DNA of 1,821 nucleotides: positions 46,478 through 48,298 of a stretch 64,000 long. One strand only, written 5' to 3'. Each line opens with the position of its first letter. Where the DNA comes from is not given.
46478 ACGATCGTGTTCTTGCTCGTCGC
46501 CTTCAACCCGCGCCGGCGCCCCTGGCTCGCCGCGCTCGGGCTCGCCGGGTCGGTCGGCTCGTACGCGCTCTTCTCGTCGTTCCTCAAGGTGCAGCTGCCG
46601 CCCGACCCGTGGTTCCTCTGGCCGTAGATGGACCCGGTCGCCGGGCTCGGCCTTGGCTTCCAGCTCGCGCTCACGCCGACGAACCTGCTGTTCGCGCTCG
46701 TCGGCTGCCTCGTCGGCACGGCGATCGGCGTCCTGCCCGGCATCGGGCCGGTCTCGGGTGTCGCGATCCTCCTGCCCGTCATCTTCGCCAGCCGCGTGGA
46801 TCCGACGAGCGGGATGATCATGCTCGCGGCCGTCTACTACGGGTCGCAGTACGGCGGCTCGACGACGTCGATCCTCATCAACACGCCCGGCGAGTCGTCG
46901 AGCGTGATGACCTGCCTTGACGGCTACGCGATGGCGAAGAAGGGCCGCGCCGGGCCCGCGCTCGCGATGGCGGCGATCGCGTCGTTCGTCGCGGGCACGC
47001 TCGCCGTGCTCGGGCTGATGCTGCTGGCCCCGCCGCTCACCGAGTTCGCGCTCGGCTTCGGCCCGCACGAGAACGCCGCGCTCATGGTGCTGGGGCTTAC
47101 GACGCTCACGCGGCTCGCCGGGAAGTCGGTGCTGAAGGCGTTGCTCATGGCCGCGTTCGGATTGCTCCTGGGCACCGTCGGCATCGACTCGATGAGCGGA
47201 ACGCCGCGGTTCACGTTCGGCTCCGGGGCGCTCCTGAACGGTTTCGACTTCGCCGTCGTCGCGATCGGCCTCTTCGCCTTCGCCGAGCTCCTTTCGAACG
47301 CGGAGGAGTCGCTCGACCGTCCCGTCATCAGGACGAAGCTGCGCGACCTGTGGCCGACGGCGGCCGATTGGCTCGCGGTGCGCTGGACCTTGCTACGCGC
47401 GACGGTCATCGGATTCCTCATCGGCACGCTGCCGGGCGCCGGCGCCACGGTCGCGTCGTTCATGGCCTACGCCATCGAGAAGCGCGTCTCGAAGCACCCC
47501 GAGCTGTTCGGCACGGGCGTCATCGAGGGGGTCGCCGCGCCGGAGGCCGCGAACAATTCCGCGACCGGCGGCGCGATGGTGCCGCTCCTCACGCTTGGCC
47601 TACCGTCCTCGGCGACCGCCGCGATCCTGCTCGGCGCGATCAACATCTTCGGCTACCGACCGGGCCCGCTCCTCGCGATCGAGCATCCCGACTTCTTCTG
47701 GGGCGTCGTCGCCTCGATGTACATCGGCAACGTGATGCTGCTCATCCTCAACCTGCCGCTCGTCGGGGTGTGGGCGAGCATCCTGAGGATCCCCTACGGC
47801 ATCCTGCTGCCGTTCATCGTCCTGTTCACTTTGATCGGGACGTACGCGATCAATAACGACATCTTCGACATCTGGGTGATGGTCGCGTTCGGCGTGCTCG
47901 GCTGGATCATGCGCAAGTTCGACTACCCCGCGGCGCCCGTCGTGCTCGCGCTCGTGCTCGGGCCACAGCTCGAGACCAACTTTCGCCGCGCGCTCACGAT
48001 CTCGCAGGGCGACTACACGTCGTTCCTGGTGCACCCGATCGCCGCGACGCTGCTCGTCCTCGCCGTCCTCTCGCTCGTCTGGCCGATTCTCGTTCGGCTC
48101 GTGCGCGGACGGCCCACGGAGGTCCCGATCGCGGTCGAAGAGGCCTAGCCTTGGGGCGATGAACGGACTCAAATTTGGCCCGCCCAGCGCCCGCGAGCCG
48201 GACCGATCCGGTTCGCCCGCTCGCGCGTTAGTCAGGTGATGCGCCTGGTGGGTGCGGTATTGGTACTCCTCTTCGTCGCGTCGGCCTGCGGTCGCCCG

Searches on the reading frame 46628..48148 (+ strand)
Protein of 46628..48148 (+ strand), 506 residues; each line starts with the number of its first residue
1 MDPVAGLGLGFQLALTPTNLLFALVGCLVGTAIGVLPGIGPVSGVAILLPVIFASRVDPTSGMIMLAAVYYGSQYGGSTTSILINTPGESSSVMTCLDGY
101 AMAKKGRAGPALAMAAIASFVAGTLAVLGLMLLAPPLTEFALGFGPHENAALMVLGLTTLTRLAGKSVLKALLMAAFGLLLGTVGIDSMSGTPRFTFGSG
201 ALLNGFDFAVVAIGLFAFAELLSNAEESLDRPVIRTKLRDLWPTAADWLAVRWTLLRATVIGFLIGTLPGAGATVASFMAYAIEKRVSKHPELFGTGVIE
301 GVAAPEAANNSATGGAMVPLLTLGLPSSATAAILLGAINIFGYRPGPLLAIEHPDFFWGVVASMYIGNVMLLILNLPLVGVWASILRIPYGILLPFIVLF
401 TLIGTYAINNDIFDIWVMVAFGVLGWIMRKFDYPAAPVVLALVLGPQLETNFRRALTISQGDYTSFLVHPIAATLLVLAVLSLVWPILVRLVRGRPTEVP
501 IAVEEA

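Call 62: find_encoding_contigs(protein=window:46628-48148:+, flank=10000, max_places=1)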
Protein window:46628-48148:+ (506 aa): 23 contigs read that carry it; 1 place shown.
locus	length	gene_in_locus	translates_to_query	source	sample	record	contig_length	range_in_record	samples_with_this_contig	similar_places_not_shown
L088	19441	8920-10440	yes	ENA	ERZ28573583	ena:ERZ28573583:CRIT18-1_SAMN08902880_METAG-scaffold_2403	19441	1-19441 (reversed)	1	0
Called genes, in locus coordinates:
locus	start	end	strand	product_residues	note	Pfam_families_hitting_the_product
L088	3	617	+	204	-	?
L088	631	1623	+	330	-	PF00226:DnaJ, PF01556:DnaJ_C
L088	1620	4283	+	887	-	PF02861:Clp_N, PF23569:NBD_SMAX1, PF00004:AAA, PF17871:AAA_lid_9, PF00004:AAA, PF07724:AAA_2, PF07728:AAA_5, PF10431:ClpB_D2-small, +11 more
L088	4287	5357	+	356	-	PF04389:Peptidase_M28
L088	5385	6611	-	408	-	PF02515:CoA_transf_3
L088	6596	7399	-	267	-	PF00378:ECH_1, PF16113:ECH_2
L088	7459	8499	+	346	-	PF03401:TctC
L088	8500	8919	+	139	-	PF07331:TctB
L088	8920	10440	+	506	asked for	PF01970:TctA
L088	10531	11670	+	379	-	PF04389:Peptidase_M28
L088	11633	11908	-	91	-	-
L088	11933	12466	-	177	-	PF05175:MTS (weak), PF13489:Methyltransf_23, PF01209:Ubie_methyltran, PF13847:Methyltransf_31, PF08241:Methyltransf_11, PF08242:Methyltransf_12, PF13649:Methyltransf_25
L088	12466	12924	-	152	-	PF02580:Tyr_Deacylase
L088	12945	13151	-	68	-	-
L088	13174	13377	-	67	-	-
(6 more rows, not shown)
